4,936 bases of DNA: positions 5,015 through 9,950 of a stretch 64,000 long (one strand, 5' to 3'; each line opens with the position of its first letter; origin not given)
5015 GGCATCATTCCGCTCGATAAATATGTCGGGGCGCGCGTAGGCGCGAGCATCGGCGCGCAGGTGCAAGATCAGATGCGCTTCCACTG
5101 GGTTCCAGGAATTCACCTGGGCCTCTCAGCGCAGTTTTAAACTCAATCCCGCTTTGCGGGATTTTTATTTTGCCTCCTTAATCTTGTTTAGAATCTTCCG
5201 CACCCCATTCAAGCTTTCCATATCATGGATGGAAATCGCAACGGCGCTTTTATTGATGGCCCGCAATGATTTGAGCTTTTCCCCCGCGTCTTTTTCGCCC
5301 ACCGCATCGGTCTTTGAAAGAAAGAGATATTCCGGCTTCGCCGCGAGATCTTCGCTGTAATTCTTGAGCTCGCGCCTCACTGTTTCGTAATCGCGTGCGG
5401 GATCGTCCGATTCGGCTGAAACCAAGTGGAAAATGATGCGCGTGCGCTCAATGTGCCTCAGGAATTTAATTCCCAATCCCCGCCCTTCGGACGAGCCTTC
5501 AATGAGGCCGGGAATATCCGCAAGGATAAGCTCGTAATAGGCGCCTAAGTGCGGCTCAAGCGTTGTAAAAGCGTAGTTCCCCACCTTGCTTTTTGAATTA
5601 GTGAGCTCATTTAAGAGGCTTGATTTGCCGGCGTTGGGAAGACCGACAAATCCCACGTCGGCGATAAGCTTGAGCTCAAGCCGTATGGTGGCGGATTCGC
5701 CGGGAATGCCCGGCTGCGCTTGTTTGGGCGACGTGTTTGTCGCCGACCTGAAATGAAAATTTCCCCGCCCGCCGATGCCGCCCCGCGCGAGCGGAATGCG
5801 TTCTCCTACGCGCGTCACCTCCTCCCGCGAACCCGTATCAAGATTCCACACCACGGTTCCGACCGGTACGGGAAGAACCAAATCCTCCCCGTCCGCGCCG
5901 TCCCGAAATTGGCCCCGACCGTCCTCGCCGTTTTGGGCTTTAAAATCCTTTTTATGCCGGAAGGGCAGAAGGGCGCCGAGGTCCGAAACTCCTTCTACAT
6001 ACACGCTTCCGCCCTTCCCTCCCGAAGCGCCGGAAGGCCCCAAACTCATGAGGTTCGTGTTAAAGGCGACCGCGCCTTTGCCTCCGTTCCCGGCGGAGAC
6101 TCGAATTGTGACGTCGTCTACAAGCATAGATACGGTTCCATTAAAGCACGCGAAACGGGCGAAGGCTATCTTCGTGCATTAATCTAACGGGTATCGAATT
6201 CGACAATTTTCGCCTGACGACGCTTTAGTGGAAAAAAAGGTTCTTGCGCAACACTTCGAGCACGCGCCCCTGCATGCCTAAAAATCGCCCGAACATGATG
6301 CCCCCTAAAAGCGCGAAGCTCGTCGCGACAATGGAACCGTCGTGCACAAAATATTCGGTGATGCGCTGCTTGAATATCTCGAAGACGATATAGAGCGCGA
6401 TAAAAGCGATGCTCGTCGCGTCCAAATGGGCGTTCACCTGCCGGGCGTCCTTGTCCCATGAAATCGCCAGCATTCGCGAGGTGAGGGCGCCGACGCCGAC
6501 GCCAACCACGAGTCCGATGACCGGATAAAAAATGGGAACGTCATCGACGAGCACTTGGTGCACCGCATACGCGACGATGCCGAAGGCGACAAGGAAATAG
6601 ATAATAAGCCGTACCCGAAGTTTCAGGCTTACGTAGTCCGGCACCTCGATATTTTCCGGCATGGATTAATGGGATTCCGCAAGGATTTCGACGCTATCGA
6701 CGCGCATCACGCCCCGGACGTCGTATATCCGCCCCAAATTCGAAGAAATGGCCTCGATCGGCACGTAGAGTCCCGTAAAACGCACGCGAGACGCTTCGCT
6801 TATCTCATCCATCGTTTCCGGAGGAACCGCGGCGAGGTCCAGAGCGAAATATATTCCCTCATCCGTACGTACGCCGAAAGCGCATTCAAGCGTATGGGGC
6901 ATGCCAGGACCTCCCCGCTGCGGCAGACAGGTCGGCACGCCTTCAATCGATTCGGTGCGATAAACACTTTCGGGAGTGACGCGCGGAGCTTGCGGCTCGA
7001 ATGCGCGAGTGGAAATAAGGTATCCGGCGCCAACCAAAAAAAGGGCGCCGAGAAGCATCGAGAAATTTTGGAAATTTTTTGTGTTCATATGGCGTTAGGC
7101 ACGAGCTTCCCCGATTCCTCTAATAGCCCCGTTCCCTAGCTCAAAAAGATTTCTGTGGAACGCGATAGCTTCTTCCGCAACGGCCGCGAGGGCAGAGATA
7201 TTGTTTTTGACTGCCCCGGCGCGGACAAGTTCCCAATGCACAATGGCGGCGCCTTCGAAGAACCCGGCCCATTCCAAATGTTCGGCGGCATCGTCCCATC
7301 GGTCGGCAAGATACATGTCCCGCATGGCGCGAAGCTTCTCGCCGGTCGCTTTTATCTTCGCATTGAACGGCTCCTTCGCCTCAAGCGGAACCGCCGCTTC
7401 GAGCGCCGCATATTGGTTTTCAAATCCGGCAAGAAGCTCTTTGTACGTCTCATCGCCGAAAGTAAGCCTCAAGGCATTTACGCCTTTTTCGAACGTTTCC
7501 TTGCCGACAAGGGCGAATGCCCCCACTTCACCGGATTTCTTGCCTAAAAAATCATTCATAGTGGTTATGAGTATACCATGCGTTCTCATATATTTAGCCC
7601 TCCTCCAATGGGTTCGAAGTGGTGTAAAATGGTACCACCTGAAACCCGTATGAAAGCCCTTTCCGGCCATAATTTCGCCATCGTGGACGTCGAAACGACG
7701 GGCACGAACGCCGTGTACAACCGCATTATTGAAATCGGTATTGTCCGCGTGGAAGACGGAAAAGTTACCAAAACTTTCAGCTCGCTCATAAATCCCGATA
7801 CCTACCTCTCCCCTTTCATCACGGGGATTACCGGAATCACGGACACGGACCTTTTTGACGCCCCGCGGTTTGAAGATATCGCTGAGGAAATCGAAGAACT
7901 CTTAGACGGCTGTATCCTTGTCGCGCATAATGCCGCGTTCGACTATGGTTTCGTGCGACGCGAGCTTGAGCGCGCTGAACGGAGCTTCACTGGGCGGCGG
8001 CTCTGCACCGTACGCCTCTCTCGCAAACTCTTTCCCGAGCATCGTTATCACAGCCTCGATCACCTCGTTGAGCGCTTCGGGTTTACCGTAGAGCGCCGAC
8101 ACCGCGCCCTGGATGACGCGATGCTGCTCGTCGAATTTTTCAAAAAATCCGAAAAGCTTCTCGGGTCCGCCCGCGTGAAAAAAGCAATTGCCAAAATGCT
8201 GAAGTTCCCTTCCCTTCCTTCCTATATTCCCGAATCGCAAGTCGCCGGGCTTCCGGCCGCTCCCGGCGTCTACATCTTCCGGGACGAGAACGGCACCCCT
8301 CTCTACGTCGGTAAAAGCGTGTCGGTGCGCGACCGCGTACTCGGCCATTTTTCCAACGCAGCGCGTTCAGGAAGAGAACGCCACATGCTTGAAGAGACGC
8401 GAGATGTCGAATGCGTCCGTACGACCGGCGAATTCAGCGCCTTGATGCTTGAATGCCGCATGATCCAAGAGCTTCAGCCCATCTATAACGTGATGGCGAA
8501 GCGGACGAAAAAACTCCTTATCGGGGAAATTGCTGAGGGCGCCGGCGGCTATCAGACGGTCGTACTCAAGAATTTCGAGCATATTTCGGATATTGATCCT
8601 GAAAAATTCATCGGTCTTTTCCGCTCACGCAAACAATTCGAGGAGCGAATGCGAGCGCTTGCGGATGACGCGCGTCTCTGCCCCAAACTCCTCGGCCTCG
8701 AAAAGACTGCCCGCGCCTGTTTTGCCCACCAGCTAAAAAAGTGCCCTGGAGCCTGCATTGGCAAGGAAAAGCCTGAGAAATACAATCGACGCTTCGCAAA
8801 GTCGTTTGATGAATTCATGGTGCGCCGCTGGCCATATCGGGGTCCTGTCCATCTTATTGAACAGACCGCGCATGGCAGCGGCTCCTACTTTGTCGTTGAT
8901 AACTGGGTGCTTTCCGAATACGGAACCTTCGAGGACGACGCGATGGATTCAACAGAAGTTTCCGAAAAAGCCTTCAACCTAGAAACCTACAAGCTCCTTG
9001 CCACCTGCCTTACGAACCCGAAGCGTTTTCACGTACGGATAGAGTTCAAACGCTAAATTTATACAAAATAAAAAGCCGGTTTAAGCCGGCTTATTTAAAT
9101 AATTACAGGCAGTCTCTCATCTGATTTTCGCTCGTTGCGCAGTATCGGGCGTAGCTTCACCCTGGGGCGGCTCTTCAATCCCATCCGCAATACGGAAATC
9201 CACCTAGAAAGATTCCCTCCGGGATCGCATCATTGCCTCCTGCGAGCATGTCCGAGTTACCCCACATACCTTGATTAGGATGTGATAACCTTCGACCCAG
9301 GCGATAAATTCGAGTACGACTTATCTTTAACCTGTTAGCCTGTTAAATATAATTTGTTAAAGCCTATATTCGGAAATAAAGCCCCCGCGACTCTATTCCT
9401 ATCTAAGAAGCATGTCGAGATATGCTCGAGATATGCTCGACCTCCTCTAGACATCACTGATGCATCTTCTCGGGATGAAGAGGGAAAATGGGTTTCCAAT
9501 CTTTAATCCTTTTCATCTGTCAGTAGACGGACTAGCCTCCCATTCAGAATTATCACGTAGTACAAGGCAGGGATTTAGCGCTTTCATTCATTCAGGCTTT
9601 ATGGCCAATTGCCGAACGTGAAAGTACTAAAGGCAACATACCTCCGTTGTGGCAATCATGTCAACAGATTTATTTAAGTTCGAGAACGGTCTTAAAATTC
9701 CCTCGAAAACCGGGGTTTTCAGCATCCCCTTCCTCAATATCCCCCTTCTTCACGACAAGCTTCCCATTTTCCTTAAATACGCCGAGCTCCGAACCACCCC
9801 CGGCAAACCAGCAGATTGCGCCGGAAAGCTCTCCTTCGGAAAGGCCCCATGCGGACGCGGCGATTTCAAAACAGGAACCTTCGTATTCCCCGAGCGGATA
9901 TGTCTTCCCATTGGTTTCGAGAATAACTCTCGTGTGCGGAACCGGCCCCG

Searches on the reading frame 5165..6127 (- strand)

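Call 8: search_protein_families(library=pfam, proteins=[window:5165-6127:-])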
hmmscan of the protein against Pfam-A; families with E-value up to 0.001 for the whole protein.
window:5165-6127:- (320 aa): 4 families
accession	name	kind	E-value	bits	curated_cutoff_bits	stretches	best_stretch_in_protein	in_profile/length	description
PF01018.28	GTP1_OBG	-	2.7e-43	147.7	27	1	3-154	1-155/155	GTP1/OBG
PF01926.29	MMR_HSR1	-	1.6e-24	86.7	21.9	1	157-271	1-112/113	50S ribosome-binding GTPase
PF02421.24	FeoB_N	-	3.2e-10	40.2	27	1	158-208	3-57/156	Ferrous iron transport protein B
PF00350.29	Dynamin_N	-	0.00061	20.3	27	0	158-179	1-22/168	Dynamin family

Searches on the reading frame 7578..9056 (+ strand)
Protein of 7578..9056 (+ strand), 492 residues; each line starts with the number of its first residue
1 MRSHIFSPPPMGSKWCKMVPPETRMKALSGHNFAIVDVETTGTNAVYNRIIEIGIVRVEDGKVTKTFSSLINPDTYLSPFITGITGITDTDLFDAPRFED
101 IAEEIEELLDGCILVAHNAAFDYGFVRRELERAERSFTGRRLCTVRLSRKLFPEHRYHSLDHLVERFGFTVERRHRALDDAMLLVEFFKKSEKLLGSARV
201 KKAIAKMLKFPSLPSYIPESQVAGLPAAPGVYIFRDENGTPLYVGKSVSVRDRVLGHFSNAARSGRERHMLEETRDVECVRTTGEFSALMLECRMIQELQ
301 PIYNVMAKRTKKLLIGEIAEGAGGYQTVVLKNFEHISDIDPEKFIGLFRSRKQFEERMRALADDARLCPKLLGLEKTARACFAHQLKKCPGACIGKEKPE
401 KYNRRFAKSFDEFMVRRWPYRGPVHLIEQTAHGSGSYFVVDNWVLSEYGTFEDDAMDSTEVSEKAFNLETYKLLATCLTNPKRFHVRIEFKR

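Call 8: search_protein_families(library=pfam, proteins=[window:7578-9056:+])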
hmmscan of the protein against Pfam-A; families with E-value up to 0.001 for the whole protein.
window:7578-9056:+ (492 aa): 3 families
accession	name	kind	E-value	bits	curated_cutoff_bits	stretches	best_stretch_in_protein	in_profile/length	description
PF00929.31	RNase_T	-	3e-38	132.4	24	1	35-188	2-164/164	Exonuclease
PF16473.11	Rv2179c-like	-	6.4e-07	29.7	27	1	33-186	2-171/177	3'-5' exoribonuclease Rv2179c-like domain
PF01541.30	GIY-YIG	-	2.4e-05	25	22.6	1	229-301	2-74/78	GIY-YIG catalytic domain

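Call 11: find_related_loci(query=window:7578-9056:+, collection=genome_contigs, flank=4000)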
Query window:7578-9056:+ (492 aa) in genome_contigs; peptide patterns used: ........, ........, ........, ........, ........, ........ (x = any residue, [..] = any of these).
171 stretches matched a pattern; 13 encode a relative of the query (tblastn E <= 1e-3); 13 distinct loci.
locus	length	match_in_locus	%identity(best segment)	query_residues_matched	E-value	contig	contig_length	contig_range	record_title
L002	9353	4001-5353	34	33-481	4e-89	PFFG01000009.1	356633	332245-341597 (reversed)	MAG: Candidatus Gracilibacteria bacterium CG17_big_fil_post_rev_8_21_14_2_50_48_13 CG17_8_21_14_2.50_scaffold_0_c, whole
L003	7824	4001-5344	34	33-482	4e-73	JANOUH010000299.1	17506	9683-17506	MAG: Cytophagales bacterium isolate VAR_39_metabat_179 VAR_39_k141_3668927, whole genome shotgun sequence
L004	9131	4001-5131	38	33-414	4e-72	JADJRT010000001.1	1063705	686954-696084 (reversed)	MAG: Flammeovirgaceae bacterium isolate Hade_18-Q3-R52-61_BATAC.180 tig00001100-10-10634780, whole genome shotgun sequen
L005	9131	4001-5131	38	33-414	7e-72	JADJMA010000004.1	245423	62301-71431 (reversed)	MAG: Flammeovirgaceae bacterium isolate EsbW_18-Q3-R4-48_BAT3C.7 tig00007614-10-2474100, whole genome shotgun sequence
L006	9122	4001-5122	36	33-411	2e-69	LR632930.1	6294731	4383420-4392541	Chitinophaga pinensis isolate 3 genome assembly, chromosome: 1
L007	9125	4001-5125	34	33-412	4e-68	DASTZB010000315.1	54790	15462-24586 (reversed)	MAG TPA_asm: Chitinophagaceae bacterium isolate SMAG_U2457 k141_1623896, whole genome shotgun sequence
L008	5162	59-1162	35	81-452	1e-56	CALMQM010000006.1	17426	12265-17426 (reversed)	MAG TPA_asm: uncultured Bacteroidetes bacterium isolate SRR1772177_bin.147_CONCOCT_v1.1_MAG genome assembly, contig: ERZ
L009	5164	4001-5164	30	10-393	5e-50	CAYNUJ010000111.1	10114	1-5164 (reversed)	MAG TPA_asm: uncultured Melioribacteraceae bacterium isolate SRP216583_co1_164 genome assembly, contig: NODE_6476_length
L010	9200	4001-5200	29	15-410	5e-49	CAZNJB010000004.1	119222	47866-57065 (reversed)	MAG TPA_asm: uncultured Melioribacteraceae bacterium isolate binchicken_co64_133 genome assembly, contig: NODE_45_length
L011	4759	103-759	34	225-452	2e-30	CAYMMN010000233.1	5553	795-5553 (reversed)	MAG TPA_asm: uncultured Flavobacteriales bacterium isolate SRP173033_co2_63 genome assembly, contig: NODE_10741_length_5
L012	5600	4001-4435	40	36-181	3e-27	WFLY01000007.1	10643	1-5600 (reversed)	MAG: Bacillota bacterium isolate MAG234 MERGED_320977, whole genome shotgun sequence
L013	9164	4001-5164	32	18-398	5e-53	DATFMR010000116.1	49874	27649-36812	MAG TPA_asm: Ignavibacteriaceae bacterium isolate SMAG_U9230 k141_420563, whole genome shotgun sequence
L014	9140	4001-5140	35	33-417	3e-69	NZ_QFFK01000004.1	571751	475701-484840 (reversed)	Chitinophaga deserti strain XJ-2 Scaffold4, whole genome shotgun sequence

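Call 13: find_homologous_proteins(query=window:7578-9056:+)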
Query window:7578-9056:+ (492 aa): 3851 proteins with E <= 0.001 among 8000 candidates; the best 120 are listed.
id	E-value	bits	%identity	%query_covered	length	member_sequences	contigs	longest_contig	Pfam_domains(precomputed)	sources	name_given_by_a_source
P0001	0.0e+0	1105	100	98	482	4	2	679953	PF00929.32,PF27096.1,PF01541.31,PF16473.12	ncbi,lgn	-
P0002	4.5e-134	465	45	92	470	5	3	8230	PF27115.1,PF00929.32,PF27096.1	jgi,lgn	-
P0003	6.4e-129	448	44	91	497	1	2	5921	PF27115.1,PF00929.32,PF27096.1,PF16473.12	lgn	-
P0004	1.7e-128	447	46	91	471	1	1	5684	PF27115.1,PF00929.32,PF27096.1,PF01541.31,PF13482.13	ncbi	-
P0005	2.5e-127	443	45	91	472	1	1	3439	PF27115.1,PF00929.32,PF27096.1,PF01541.31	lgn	-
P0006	1.0e-125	438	43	93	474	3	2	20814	PF27115.1,PF00929.32,PF27096.1,PF01541.31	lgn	-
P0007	1.8e-125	437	44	94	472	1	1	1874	PF27115.1,PF00929.32,PF27096.1,PF01541.31,PF13482.13,PF16473.12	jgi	jgi:DNA polymerase-3 subunit epsilon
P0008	4.2e-125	436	46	94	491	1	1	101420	PF27115.1,PF00929.32,PF27096.1,PF01541.31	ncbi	-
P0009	4.8e-125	436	44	90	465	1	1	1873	PF27115.1,PF00929.32,PF27096.1,PF13482.13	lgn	-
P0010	3.1e-124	433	47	92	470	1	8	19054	PF27115.1,PF00929.32,PF27096.1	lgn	-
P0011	1.0e-123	431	43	92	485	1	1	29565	PF27115.1,PF00929.32,PF27096.1,PF01541.31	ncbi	-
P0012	1.1e-123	431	44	93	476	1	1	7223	PF27115.1,PF00929.32,PF27096.1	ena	-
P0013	2.3e-123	430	43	92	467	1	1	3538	PF27115.1,PF00929.32,PF27096.1,PF01541.31,PF13482.13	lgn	-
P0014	3.6e-123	430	44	91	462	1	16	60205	PF00929.32,PF27096.1,PF01541.31,PF13482.13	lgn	-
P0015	7.6e-123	428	44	92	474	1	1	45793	PF27115.1,PF00929.32,PF27096.1,PF01541.31,PF13482.13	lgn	-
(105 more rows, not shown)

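Call 18: find_encoding_contigs(protein=P0125, flank=4000, max_places=10)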
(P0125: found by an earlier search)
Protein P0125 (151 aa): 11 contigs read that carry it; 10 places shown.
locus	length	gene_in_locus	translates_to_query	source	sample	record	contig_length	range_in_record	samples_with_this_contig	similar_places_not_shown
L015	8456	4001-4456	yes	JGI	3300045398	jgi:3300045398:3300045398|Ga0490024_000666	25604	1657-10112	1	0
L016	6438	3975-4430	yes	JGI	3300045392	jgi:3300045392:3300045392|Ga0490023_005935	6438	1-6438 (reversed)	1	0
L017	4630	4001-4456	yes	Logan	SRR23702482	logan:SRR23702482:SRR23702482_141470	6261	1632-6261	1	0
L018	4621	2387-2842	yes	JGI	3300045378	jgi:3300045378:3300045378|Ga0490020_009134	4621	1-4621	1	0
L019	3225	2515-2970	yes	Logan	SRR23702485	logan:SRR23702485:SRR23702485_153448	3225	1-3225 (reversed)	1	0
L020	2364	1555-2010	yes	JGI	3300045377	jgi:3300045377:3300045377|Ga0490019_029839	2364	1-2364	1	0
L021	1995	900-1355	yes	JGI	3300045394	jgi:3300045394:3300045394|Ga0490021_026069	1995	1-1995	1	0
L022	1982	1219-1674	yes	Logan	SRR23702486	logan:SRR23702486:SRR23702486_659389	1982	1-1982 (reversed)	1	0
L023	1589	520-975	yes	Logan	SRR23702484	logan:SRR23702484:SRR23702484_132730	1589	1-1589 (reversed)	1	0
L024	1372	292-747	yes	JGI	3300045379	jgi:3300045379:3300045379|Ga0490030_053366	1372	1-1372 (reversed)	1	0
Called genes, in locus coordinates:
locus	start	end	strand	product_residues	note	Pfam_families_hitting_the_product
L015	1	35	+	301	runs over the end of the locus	PF00892:EamA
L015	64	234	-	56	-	-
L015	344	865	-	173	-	-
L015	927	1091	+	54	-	-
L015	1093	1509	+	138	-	PF00892:EamA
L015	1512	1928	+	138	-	-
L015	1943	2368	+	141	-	PF01243:PNPOx_N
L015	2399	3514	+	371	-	PF01180:DHO_dh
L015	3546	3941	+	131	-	PF00903:Glyoxalase, PF22677:Ble-like_N (weak)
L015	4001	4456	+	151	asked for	-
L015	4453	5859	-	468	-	PF00929:RNase_T, PF16473:Rv2179c-like (faint), PF01541:GIY-YIG (faint), PF27096:UvrC_M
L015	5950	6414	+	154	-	-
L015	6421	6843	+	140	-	-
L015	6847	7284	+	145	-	-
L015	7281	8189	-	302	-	-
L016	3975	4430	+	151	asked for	-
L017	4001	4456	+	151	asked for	-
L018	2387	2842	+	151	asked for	-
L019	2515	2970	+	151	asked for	-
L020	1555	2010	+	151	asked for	-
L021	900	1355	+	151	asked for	-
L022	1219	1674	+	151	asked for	-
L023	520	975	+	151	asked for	-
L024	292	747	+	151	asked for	-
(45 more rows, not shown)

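Call 19: find_encoding_contigs(protein=P0126, flank=4000, max_places=10)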
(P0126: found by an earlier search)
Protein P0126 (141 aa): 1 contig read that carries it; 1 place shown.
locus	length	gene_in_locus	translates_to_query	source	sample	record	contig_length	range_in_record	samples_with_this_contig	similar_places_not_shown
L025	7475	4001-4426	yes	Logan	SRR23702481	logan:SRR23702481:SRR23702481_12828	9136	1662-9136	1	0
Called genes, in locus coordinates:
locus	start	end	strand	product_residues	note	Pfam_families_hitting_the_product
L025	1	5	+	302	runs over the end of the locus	PF00892:EamA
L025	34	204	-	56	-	-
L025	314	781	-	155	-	-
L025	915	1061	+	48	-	-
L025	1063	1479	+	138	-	PF00892:EamA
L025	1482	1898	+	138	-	-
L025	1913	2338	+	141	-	PF01243:PNPOx_N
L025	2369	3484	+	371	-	PF01180:DHO_dh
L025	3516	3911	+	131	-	PF00903:Glyoxalase, PF22677:Ble-like_N (weak)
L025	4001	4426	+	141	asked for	-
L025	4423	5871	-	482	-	PF00929:RNase_T, PF16473:Rv2179c-like (faint), PF01541:GIY-YIG (faint), PF27096:UvrC_M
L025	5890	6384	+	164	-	-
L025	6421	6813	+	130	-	-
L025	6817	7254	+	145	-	-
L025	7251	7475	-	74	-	?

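Call 42: find_encoding_contigs(protein=P0001, flank=1500, max_places=10)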
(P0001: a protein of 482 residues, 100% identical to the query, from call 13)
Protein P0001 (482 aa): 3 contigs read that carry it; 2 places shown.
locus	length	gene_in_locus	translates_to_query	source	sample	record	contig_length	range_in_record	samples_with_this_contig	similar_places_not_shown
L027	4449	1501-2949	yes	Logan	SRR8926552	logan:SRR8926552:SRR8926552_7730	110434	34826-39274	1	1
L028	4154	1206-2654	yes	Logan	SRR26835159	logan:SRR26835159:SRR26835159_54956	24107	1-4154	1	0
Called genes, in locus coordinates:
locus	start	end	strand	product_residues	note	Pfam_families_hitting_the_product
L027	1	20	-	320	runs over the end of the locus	PF01018:GTP1_OBG, PF01926:MMR_HSR1, PF02421:FeoB_N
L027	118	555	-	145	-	-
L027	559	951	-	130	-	-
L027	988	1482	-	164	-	-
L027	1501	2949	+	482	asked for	PF00929:RNase_T, PF16473:Rv2179c-like (faint), PF01541:GIY-YIG (faint), PF27096:UvrC_M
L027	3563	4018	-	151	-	-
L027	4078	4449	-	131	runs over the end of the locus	PF00903:Glyoxalase, PF22677:Ble-like_N (weak)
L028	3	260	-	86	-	?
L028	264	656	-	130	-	-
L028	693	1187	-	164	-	-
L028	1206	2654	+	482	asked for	PF00929:RNase_T, PF16473:Rv2179c-like (faint), PF01541:GIY-YIG (faint), PF27096:UvrC_M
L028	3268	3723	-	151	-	-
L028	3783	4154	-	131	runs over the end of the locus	PF00903:Glyoxalase, PF22677:Ble-like_N (weak)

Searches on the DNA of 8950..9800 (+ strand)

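Call 4: search_rna_families(source=window, start=8950, end=9800, threshold=evalue, max_evalue=10)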
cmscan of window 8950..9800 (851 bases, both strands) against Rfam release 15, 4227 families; matches with E-value up to 10: 7.
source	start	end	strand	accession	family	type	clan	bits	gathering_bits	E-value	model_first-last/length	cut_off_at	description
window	8966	9103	+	RF02053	STnc430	Gene; sRNA;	-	22.2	47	0.61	1-162/162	no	Enterobacterial sRNA STnc430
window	9021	9104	+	RF02029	sraA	Gene; sRNA;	-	18.4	56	5.3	1-95/95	no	sraA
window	9066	9183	-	RF00166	PrrB_RsmZ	Gene; sRNA;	CL00106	16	44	0.35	1-133/133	no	PrrB/RsmZ RNA family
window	9039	9098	+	RF02891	AgrB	Gene; antisense;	-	15.8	40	9.6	1-84/84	no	ArsR-gov region gene B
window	9005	9098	+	RF00370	sroD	Gene; sRNA;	-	14.5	50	6.7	1-86/86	no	sroD RNA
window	9067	9142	-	RF00370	sroD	Gene; sRNA;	-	14.4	50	6.9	1-86/86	no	sroD RNA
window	9714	9729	-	RF02914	DUF805b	Cis-reg;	CL00115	12.4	35.6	2.2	4-19/35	no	DUF805b RNA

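Call 24: search_dna_similar(query=window:9050-9680:+, collection=phages, mode=distant, max_evalue=1)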
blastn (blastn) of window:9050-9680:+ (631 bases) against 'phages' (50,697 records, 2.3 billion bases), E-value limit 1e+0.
Records with a match: 2; places in all: 2; records where one place covers at least 80% of the query: 0.
Best place of each record, by identity: 95-99% 1; 80-90% 1.
By first word of the organism name: Microcystis 1; uncultured 1.
By host as written in the record: Microcystis wesenbergii 1; - 1.
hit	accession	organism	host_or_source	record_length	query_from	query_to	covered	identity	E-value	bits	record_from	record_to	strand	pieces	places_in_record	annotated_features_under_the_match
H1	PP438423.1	Microcystis phage Mwe-JY31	Microcystis wesenbergii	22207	12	43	5%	87.5%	6e-1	41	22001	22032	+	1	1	none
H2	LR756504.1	uncultured phage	metagenomic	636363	432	456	4%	96.0%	6e-1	42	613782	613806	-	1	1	record has no annotation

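Call 25: search_dna_similar(query=window:9050-9680:+, collection=plasmids, mode=distant, max_evalue=1)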
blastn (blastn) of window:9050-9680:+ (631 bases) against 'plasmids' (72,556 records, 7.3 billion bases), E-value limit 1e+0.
Records with a match: 3; places in all: 4; records where one place covers at least 80% of the query: 0.
Best place of each record, by identity: 90-95% 2; 80-90% 1.
By first word of the organism name: Ligilactobacillus 2; Pseudomonas 1.
By predicted mobility (MOB-suite, as given by PLSDB): non-mobilizable 2; mobilizable 1.
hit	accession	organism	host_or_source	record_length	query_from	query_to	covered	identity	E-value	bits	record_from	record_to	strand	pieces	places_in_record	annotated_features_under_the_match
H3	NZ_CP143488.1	Pseudomonas silesiensis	single cell,landfill for plastics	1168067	16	48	5%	87.9%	6e-1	43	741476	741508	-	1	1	record has no annotation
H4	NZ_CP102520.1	Ligilactobacillus salivarius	Homo sapiens,Cell culture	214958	124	154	5%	90.3%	6e-1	44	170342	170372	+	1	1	none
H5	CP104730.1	Ligilactobacillus salivarius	swine,pure culture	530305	124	154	5%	90.3%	6e-1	44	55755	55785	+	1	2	none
